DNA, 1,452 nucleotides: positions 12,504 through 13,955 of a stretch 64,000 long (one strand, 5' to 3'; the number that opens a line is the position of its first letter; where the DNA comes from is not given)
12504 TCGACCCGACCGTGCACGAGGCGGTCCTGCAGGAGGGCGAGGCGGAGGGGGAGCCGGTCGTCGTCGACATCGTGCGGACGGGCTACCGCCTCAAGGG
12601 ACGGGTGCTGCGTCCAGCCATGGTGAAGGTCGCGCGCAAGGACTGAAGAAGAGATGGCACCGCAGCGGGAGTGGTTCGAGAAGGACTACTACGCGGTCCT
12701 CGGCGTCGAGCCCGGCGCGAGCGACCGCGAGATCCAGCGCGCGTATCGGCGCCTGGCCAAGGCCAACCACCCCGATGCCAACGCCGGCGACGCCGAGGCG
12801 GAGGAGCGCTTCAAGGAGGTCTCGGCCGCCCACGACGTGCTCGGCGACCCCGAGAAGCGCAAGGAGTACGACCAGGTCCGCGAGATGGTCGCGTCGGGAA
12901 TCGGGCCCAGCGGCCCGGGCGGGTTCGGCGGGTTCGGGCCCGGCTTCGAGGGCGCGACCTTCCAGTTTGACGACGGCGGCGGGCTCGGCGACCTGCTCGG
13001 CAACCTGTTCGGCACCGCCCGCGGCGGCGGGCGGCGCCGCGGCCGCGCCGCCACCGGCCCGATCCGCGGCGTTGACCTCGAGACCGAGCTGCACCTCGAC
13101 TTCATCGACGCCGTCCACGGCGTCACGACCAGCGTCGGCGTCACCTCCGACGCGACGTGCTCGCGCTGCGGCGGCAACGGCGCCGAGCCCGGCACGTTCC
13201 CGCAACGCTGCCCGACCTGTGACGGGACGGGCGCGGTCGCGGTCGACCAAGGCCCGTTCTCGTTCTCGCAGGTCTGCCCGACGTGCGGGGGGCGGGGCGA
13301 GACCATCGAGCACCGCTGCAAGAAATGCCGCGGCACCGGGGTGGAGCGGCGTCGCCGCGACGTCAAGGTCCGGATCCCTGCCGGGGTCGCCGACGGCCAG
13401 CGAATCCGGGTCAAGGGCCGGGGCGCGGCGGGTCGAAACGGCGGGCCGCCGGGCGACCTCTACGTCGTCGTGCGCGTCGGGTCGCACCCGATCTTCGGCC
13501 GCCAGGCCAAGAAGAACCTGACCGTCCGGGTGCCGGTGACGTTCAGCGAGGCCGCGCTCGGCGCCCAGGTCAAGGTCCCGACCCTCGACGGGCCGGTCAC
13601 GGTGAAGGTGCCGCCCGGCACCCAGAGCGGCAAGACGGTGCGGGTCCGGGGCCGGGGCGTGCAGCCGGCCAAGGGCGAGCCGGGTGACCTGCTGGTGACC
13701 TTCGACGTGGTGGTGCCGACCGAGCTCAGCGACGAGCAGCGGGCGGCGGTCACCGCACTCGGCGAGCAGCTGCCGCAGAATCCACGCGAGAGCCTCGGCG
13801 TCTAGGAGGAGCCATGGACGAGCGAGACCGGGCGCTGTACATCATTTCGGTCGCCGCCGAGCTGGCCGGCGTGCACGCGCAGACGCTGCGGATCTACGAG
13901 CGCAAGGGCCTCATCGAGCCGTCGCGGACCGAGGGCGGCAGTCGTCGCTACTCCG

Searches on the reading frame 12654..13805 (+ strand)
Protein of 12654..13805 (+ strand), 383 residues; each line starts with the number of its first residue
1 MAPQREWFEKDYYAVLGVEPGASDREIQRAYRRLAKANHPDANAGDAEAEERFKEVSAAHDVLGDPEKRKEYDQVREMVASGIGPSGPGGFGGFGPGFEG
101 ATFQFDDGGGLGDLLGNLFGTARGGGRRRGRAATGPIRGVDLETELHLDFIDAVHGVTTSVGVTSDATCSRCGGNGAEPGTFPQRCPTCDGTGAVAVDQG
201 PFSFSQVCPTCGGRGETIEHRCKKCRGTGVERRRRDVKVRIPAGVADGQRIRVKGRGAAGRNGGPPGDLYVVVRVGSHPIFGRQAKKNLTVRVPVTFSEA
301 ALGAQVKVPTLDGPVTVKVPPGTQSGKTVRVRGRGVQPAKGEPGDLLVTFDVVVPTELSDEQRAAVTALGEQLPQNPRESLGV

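Call 71: search_protein_families(library=pfam, proteins=[window:12654-13805:+], max_evalue=0.00001)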
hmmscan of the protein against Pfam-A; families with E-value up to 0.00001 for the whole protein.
window:12654-13805:+ (383 aa): 3 families
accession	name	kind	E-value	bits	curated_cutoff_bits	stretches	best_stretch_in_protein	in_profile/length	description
PF01556.23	DnaJ_C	-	1.5e-46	158.6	26.6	1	142-355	1-152/152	DnaJ C terminal domain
PF00226.36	DnaJ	-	1.7e-25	89.3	27.8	1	11-73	1-63/63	DnaJ domain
PF00684.25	DnaJ_CXXCXGXG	-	4.8e-14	52.8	32.7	1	169-229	1-65/65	DnaJ central domain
